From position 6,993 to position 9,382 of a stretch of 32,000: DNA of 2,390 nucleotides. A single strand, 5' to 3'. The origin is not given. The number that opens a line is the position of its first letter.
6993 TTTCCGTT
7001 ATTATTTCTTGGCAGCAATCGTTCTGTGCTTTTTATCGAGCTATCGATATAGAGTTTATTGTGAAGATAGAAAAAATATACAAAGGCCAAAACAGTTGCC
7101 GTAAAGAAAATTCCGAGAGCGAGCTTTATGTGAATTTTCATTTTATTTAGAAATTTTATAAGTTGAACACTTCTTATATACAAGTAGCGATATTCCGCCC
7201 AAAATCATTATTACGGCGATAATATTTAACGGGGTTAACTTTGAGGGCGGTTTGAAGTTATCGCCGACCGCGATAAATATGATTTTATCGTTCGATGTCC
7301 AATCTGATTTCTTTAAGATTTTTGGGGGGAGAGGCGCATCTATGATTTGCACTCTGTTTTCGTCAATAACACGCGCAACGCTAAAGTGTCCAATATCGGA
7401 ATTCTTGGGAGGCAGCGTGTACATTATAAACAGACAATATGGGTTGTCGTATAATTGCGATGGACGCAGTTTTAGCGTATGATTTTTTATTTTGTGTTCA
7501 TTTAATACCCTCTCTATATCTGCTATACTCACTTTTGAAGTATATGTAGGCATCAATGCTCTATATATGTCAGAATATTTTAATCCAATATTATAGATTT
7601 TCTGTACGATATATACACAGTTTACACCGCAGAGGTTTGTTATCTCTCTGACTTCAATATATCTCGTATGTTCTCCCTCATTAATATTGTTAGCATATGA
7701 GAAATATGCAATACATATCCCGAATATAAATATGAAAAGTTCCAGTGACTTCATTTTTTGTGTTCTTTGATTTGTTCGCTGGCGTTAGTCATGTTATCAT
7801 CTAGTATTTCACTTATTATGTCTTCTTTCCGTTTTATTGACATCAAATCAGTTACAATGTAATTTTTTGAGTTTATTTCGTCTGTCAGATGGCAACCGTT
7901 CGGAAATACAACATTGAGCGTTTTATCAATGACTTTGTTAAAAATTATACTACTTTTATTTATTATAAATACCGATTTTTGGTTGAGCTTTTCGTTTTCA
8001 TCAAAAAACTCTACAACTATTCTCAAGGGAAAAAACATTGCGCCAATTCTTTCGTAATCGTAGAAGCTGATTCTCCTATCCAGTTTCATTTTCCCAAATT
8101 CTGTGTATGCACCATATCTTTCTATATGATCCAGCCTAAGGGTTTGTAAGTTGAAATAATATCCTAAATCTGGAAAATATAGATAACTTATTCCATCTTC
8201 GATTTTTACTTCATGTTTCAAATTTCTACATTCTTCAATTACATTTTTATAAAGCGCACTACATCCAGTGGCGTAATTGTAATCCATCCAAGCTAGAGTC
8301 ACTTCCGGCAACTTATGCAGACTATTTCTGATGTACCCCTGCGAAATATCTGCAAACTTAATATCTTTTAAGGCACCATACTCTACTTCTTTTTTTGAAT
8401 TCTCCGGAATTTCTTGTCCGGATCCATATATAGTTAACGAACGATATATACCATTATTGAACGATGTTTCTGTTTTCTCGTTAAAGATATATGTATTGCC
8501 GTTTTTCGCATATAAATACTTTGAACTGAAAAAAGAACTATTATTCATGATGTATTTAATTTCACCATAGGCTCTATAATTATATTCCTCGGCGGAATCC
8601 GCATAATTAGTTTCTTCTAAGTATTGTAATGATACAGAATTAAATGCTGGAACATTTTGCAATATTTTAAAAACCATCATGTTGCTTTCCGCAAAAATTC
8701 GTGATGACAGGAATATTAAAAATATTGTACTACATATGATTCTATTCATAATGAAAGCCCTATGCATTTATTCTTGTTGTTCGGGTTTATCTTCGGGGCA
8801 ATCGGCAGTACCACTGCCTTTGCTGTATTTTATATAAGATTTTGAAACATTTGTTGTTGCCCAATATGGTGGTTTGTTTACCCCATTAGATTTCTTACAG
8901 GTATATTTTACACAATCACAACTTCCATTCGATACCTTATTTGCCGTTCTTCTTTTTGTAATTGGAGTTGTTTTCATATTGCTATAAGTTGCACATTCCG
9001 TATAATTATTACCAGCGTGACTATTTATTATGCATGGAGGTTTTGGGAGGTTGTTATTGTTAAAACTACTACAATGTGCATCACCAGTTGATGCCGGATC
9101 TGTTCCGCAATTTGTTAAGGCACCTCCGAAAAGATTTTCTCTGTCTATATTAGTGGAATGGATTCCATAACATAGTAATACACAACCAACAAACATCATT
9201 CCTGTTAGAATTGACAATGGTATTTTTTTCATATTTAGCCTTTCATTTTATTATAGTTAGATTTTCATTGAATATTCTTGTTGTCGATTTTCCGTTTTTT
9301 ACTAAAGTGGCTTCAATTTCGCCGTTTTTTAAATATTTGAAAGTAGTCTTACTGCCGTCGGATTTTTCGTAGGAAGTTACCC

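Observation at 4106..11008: Eight-gene low-GC operon encoding only envelope proteins: candidate undescribed surface-protein maturation or attachment system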

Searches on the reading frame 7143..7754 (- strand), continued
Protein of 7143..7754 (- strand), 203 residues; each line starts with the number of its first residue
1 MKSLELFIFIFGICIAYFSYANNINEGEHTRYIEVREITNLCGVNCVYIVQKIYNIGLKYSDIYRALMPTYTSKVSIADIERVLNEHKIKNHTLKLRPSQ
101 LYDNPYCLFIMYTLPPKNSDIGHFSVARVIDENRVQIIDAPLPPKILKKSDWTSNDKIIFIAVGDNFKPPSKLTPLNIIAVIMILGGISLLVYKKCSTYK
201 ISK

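Call 76: search_protein_families(library=pfam, proteins=[L007:8577-8999:+, L016:8475-8987:+, L021:8502-8963:+, L022:7636-8067:+, L010:8562-9002:+], max_evalue=1)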
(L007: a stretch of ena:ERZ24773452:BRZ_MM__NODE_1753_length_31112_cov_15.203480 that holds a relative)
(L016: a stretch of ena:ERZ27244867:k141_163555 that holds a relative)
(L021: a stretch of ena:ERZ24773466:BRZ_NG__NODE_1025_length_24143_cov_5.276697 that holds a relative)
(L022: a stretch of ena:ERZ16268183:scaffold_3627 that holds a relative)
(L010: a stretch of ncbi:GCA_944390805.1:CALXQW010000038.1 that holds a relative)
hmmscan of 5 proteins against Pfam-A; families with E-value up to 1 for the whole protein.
L007:8577-8999:+ (140 aa): 0 families

L016:8475-8987:+ (170 aa): 0 families

L021:8502-8963:+ (153 aa): 0 families

L022:7636-8067:+ (143 aa): 0 families

L010:8562-9002:+ (146 aa): 0 families

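Call 87: search_protein_families(library=pfam, proteins=[L006:5968-6918:+], max_evalue=0.5)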
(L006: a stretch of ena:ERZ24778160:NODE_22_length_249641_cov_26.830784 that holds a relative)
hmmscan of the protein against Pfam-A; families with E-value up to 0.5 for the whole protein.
L006:5968-6918:+ (316 aa): 1 family
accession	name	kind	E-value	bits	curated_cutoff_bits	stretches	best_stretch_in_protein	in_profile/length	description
PF20026.4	DUF6434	-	0.076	13.5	26.8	1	270-293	7-30/64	Domain of unknown function (DUF6434)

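Call 94: find_encoding_contigs(protein=P0005, flank=10000, max_places=2)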
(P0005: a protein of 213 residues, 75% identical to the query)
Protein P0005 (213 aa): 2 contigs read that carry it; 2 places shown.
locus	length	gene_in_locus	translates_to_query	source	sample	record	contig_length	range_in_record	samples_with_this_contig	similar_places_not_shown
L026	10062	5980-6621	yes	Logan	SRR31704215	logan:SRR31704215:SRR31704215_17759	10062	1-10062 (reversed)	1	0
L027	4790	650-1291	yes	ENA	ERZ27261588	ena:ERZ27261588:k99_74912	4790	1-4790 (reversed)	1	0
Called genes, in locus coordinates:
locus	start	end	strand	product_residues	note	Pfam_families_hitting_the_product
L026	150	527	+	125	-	-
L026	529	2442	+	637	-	-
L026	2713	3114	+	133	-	PF00581:Rhodanese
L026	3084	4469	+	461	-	-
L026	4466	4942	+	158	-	-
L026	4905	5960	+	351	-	-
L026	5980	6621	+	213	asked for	PF03412:Peptidase_C39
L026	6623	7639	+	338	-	PF07610:DUF1573 (weak), PF22544:HYDIN_VesB_CFA65-like_Ig (faint)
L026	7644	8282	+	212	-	PF07610:DUF1573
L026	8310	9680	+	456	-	PF04932:Wzy_C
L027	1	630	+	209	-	?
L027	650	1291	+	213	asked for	PF03412:Peptidase_C39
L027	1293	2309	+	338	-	PF07610:DUF1573 (weak)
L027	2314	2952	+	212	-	PF07610:DUF1573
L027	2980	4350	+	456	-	PF04932:Wzy_C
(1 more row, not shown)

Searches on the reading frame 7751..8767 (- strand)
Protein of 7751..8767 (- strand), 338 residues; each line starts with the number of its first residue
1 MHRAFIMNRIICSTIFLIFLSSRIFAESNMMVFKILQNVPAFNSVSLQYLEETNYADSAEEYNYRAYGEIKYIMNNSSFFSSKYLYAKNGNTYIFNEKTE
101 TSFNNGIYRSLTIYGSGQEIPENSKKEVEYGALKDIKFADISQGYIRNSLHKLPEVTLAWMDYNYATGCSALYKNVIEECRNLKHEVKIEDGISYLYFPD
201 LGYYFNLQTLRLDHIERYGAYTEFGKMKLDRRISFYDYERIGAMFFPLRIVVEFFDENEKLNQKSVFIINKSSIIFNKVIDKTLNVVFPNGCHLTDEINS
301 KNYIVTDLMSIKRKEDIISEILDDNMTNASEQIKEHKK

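Call 3: search_protein_families(library=pfam, proteins=[window:7751-8767:-], max_evalue=0.1)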
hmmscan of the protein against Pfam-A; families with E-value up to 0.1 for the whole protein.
window:7751-8767:- (338 aa): 0 families

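Call 5: search_protein_families(library=ncbifam, proteins=[window:7751-8767:-], max_evalue=0.1)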
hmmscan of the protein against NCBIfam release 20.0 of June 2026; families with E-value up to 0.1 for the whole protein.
window:7751-8767:- (338 aa): 1 family
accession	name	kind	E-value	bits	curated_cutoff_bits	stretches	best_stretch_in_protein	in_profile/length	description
NF045950.1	MAG6090_repeat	domain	0.03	14.6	25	0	312-334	26-48/49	MAG6090-like repeat-containing lipoprotein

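Call 23: find_homologous_proteins(query=window:7751-8749:-, max_evalue=0.001)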
Query window:7751-8749:- (332 aa): 2 proteins with E <= 0.001 among 813 candidates.
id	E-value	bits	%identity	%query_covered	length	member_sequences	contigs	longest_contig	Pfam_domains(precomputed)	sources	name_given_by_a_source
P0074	5.7e-215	731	100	100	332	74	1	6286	-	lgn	-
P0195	3.2e-177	607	83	100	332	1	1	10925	-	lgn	-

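Call 34: search_solved_structures(query=A3, max_evalue=10, show_alignments=2)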
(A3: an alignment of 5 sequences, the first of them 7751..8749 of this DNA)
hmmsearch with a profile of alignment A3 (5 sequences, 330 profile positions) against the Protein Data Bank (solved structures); distinct sequences matched with E-value up to 10: 6.
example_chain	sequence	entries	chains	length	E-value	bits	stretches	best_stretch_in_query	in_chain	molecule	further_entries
3us6_A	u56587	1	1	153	0.042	16.1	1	238-274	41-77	Histidine-containing Phosphotransfer Protein type 1, MtHPt1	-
7yvi_J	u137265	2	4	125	0.19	13.9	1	138-205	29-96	TH236 Fab heavy chain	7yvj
2bk8_A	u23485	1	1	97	0.27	13.5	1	156-219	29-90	TITIN HEART ISOFORM N2-B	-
7t92_H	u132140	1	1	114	0.56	12.4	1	143-193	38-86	Fab heavy chain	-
8gpt_D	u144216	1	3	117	0.72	12.1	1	130-197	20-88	YD6_VH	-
8eji_H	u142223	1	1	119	1.6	10.9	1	143-192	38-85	19.7E Fab heavy chain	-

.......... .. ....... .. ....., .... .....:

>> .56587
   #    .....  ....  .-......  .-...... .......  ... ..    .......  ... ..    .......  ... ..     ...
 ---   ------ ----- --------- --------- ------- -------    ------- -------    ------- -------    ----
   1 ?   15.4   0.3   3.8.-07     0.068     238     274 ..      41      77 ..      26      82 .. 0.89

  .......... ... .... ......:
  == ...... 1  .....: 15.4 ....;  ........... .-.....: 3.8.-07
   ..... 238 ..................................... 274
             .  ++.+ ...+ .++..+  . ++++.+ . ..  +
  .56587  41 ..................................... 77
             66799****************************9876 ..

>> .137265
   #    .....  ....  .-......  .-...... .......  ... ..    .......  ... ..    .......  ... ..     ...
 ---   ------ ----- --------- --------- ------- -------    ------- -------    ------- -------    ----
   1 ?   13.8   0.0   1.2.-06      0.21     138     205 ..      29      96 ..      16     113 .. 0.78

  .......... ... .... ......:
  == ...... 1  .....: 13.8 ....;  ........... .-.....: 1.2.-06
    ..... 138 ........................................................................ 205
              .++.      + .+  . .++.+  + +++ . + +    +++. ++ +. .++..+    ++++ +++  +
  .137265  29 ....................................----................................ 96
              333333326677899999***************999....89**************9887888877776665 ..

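Call 35: search_protein_families(library=pfam, alignment_id=A3, max_evalue=1)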
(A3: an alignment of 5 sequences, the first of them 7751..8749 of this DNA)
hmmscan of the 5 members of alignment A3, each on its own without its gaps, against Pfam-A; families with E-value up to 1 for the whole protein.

A. member 1, window:7751-8749:- (332 aa): 0 families

B. families by the number of members that match (of 5 scanned): 2 families
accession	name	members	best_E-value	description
PF06385.17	Baculo_LEF-11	1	0.18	Baculovirus LEF-11 protein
PF07661.19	MORN_2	1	0.66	MORN repeat variant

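Call 42: predict_structure(alignment_id=A4)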
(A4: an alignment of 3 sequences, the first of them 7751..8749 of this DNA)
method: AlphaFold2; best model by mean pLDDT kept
length: 332 residues; sequences in the alignment: 3
mean_pLDDT: 31.7   pTM: 0.19
mean pLDDT of the five models: 31.7, 31.1, 29.6, 27.1, 26.9
residues with pLDDT >= 90: 0; 70-90: 0; 50-70: 3; < 50: 329
segments of 3 or more residues with pLDDT < 50: 1-119, 121-324, 329-332
pLDDT, mean of each block of 10 residues (from residue 1): 25 30 32 29 29 29 25 26 39 28 31 43 37 28 28 31 31 33 35 34 29 25 30 30 38 38 32 29 26 29 32 37 46 42
secondary structure, 60 per line:
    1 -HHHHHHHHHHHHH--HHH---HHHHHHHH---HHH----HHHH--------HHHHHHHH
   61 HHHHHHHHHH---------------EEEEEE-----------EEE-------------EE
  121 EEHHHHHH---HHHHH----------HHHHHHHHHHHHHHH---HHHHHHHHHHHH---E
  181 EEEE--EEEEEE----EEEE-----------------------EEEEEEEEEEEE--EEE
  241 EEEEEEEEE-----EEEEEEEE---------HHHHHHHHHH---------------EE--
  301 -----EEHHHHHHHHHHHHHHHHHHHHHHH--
elements in order: H2-14 H23-30 H41-44 H53-70 E86-91 E103-105 E119-122 H123-128 H132-136 H147-161 H165-176 E180-184 E187-192 E197-200 E224-235 E238-249 E255-262 H272-281 H308-330

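Call 67: search_solved_structures(query=A6, max_evalue=10, show_alignments=3)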
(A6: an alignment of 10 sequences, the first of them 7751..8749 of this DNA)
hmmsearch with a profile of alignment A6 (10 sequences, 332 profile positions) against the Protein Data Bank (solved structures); distinct sequences matched with E-value up to 10: 0.

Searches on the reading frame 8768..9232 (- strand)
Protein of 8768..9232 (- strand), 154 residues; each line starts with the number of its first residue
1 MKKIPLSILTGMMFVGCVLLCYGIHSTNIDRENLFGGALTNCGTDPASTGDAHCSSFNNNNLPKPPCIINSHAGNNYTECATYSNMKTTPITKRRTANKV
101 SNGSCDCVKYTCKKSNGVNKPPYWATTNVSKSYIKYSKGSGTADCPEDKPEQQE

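Call 3: search_protein_families(library=pfam, proteins=[window:8768-9232:-], max_evalue=0.1)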
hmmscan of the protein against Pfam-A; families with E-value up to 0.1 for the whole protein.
window:8768-9232:- (154 aa): 0 families

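Call 5: search_protein_families(library=ncbifam, proteins=[window:8768-9232:-], max_evalue=0.1)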
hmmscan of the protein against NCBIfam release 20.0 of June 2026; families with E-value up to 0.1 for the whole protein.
window:8768-9232:- (154 aa): 0 families

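Call 76: search_protein_families(library=pfam, proteins=[window:8768-9232:-], max_evalue=1)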
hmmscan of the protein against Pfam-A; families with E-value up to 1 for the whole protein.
window:8768-9232:- (154 aa): 0 families
